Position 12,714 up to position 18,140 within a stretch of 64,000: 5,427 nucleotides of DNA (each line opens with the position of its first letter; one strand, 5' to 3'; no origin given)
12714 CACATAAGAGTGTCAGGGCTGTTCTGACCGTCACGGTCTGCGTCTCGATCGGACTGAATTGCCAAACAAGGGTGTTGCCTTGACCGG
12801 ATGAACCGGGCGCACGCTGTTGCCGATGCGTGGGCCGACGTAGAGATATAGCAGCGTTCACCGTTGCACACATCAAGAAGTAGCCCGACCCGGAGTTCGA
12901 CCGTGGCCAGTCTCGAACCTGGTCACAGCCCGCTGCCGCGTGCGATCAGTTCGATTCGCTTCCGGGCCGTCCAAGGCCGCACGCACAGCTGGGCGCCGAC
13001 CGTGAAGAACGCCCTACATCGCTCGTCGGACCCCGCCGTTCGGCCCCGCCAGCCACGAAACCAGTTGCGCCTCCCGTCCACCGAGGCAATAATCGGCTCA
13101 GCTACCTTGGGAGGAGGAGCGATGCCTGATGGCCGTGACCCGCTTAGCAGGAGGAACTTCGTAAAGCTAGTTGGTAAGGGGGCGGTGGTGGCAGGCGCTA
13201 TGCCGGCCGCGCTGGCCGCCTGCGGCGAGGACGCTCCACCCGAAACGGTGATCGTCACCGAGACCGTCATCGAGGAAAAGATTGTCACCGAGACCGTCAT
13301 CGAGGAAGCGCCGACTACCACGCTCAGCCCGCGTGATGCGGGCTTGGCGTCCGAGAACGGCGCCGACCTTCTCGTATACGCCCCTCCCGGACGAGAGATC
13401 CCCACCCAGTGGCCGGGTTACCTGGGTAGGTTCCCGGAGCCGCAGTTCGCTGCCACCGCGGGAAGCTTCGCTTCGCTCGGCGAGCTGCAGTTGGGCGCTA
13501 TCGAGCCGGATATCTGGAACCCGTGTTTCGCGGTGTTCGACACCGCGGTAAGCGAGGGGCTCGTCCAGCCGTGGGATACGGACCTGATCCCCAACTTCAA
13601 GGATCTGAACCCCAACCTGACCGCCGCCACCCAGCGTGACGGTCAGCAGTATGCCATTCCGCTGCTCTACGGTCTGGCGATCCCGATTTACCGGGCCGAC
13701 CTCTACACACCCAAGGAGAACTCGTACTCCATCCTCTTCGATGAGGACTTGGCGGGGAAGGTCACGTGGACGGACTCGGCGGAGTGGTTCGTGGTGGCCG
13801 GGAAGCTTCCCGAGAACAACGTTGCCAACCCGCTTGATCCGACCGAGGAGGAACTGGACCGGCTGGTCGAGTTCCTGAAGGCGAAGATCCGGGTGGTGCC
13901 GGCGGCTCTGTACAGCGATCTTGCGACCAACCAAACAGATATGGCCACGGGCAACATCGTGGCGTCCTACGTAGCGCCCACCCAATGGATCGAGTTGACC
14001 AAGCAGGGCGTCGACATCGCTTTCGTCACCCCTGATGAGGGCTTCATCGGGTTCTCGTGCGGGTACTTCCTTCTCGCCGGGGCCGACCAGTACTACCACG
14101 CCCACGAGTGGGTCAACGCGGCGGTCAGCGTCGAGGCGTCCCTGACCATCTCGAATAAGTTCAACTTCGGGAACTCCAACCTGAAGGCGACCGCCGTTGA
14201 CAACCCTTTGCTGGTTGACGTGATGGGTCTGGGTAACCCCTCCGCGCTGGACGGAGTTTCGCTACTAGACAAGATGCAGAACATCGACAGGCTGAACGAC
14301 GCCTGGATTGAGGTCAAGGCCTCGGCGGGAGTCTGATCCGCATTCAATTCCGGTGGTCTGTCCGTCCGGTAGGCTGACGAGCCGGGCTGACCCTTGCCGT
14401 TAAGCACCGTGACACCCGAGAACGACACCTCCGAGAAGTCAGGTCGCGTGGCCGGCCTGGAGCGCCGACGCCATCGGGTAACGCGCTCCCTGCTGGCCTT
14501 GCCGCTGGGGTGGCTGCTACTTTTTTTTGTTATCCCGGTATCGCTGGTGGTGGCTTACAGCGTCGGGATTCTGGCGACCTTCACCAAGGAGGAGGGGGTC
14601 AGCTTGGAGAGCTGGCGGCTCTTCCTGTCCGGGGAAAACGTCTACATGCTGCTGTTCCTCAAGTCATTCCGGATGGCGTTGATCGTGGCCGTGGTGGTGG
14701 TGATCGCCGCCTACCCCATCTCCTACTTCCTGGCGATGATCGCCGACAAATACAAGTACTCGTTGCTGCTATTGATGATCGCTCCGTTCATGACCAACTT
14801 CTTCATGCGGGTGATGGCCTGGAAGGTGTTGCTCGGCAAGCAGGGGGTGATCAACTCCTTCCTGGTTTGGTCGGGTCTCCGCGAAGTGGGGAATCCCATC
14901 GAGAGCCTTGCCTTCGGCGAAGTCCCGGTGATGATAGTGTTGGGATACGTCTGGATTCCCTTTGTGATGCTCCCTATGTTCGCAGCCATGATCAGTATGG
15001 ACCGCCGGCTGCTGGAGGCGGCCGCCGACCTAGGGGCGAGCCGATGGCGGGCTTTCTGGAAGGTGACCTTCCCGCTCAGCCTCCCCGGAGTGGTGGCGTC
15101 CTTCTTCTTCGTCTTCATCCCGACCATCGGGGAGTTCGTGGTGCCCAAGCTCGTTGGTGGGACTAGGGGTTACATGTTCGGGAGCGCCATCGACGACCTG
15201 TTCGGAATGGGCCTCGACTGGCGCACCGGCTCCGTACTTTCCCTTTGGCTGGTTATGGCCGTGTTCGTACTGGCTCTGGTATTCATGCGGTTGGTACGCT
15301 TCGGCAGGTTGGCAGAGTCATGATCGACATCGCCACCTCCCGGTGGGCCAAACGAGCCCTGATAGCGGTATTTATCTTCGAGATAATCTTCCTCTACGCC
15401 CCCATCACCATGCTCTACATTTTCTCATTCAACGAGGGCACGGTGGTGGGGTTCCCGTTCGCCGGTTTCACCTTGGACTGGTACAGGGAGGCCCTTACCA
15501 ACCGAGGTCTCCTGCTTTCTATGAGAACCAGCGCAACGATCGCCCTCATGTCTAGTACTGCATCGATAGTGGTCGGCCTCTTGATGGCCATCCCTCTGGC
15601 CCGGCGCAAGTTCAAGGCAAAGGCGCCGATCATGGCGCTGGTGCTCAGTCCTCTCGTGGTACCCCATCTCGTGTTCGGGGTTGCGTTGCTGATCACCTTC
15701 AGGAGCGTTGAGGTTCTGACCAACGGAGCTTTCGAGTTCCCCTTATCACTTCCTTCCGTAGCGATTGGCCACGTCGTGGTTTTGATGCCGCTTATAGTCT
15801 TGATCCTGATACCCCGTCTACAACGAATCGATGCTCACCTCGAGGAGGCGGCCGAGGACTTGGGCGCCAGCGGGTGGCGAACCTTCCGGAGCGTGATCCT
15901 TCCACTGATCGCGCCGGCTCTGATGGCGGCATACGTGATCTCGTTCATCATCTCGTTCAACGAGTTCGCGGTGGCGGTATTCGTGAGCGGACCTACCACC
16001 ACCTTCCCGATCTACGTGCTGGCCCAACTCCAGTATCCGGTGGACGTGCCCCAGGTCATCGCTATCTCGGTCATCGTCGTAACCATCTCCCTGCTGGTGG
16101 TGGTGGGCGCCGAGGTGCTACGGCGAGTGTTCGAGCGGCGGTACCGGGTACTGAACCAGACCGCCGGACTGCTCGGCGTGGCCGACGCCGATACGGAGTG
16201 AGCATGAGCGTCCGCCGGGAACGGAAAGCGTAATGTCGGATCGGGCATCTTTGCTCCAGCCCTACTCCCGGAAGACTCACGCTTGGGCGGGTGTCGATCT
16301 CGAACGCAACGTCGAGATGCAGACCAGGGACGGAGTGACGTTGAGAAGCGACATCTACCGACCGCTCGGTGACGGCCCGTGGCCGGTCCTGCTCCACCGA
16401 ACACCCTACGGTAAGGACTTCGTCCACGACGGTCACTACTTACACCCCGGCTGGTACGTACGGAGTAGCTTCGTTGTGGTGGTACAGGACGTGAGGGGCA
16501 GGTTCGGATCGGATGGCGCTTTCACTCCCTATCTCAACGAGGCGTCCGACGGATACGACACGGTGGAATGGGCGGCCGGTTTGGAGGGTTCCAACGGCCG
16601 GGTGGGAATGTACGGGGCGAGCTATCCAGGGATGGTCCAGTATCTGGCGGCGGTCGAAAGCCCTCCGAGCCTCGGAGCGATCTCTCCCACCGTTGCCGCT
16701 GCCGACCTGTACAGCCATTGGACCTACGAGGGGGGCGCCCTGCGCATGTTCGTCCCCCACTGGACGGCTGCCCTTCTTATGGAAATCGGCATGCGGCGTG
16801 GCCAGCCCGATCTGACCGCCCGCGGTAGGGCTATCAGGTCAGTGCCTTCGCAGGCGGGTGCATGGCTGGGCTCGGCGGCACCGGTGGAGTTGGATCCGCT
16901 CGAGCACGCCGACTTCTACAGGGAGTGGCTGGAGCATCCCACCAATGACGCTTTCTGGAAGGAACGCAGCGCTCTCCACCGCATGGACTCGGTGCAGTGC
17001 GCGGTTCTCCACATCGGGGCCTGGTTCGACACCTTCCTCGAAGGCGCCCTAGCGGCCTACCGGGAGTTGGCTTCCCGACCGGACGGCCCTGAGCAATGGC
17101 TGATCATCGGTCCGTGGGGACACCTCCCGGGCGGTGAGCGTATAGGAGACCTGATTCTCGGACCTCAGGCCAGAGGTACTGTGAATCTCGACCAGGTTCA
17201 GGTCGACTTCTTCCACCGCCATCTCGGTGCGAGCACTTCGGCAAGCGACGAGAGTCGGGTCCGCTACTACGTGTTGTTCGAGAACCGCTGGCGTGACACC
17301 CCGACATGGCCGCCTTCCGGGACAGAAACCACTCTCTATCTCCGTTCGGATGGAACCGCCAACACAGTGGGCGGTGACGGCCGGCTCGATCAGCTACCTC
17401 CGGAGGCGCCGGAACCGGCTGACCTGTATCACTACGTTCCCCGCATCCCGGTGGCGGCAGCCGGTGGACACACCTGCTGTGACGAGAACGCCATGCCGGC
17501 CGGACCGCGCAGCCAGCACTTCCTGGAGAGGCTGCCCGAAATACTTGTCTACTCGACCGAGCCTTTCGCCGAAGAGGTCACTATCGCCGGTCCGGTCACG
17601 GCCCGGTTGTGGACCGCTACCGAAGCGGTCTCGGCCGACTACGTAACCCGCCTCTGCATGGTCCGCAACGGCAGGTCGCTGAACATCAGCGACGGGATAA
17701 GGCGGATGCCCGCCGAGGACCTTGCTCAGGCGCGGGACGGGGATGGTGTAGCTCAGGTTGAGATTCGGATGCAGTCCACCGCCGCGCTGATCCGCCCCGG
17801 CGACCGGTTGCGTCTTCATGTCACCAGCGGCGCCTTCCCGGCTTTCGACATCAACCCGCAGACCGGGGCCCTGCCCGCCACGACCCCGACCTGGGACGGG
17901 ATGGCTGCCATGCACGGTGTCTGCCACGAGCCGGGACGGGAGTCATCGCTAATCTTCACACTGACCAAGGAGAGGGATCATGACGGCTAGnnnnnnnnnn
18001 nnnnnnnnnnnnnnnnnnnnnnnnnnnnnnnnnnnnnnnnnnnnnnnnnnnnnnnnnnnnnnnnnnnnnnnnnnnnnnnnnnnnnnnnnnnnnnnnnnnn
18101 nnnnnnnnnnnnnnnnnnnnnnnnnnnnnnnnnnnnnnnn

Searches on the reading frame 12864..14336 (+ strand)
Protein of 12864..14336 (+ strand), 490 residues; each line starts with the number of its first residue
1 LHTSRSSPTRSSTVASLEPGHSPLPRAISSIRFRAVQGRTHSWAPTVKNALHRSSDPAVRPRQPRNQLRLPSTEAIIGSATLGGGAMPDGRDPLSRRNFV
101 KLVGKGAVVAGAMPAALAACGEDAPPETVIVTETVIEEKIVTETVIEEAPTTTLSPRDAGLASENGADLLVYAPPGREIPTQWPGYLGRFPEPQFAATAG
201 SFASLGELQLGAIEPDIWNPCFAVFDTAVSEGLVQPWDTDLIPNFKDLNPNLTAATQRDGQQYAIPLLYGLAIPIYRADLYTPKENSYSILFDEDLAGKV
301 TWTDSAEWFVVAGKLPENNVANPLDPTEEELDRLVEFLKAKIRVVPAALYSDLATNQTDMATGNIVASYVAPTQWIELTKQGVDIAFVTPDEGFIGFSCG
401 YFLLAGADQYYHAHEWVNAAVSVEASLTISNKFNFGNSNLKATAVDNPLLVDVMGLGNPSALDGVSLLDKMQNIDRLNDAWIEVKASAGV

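Call 41: search_protein_families(library=pfam, proteins=[window:12864-14336:+], max_evalue=0.00001)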
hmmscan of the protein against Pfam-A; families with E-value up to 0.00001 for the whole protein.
window:12864-14336:+ (490 aa): 1 family
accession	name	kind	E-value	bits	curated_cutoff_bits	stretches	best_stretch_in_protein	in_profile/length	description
PF13416.11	SBP_bac_8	-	4.7e-14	53.3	27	1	215-444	40-267/279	Bacterial extracellular solute-binding protein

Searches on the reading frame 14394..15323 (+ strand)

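Call 42: search_protein_families(library=pfam, proteins=[window:14394-15323:+], max_evalue=0.00001)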
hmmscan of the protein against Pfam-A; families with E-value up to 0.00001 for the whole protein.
window:14394-15323:+ (309 aa): 1 family
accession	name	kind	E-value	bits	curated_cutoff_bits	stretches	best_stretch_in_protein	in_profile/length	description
PF00528.27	BPD_transp_1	-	5.6e-15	56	26.4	1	107-298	2-174/184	Binding-protein-dependent transport system inner membrane component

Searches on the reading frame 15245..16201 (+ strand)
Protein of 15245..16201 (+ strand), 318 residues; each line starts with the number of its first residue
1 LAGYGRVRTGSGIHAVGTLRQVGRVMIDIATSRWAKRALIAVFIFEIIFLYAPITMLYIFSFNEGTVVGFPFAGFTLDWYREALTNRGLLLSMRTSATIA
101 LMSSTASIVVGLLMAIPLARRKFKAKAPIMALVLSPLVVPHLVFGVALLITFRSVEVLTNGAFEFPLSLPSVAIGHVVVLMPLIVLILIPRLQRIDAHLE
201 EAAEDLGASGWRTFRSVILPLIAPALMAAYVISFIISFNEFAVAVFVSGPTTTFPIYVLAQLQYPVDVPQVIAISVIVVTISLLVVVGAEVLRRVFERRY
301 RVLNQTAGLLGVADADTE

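Call 42: search_protein_families(library=pfam, proteins=[window:15245-16201:+], max_evalue=0.00001)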
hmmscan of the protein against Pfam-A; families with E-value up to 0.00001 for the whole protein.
window:15245-16201:+ (318 aa): 1 family
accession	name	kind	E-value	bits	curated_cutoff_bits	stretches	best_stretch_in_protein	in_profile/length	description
PF00528.27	BPD_transp_1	-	1.1e-19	71.3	26.4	1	108-301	2-183/184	Binding-protein-dependent transport system inner membrane component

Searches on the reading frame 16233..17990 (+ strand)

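Call 42: search_protein_families(library=pfam, proteins=[window:16233-17990:+], max_evalue=0.00001)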
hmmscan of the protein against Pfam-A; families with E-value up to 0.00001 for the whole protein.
window:16233-17990:+ (585 aa): 2 families
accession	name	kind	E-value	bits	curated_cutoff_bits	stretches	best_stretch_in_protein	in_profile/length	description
PF02129.25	Peptidase_S15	-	1.1e-64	219.1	23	1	33-298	1-261/262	X-Pro dipeptidyl-peptidase (S15 family)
PF08530.16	PepX_C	-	3.9e-25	89.5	22.5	1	338-573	4-216/217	X-Pro dipeptidyl-peptidase C-terminal non-catalytic domain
